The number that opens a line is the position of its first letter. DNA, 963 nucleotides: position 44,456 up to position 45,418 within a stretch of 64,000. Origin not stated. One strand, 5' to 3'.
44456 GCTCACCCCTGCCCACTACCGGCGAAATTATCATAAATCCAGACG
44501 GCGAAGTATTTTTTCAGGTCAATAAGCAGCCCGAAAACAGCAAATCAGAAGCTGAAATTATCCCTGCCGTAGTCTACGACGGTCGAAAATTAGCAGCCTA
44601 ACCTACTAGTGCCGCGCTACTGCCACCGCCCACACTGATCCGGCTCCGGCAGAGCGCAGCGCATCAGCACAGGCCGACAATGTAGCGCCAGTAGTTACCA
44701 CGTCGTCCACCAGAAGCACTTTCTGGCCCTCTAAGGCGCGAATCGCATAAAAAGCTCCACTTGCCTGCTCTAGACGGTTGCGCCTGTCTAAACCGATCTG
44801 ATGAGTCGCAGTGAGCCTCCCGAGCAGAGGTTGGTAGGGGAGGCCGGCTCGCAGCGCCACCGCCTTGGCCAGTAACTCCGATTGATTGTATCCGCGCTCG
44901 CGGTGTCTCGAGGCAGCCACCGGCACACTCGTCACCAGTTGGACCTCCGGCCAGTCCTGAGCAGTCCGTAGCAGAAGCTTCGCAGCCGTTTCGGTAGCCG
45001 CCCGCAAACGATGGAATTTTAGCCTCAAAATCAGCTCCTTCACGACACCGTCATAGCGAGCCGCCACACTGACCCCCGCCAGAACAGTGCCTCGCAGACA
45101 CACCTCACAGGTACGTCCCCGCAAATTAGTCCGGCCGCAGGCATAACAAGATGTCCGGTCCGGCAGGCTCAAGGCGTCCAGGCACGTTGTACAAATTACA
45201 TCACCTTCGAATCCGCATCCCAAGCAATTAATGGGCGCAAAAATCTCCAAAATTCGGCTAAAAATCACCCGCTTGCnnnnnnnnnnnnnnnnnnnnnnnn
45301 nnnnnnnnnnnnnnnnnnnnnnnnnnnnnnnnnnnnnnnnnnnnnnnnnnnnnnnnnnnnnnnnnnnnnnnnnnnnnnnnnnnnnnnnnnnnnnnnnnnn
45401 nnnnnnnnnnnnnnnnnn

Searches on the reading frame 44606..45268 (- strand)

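Call 75: search_protein_families(library=pfam, proteins=[window:44606-45268:-], max_evalue=0.001)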
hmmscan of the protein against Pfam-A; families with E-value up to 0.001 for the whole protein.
window:44606-45268:- (220 aa): 3 families
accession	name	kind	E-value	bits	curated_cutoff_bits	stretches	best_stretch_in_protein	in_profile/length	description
PF00156.33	Pribosyltran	-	2.5e-08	33.8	26.3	1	175-218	81-124/158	Phosphoribosyl transferase domain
PF14681.12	UPRTase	-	6.5e-05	22.9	27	1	89-210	25-149/206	Uracil phosphoribosyltransferase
PF18912.6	DZR_2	-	0.00011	22.4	27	1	7-58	2-56/56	Double zinc ribbon domain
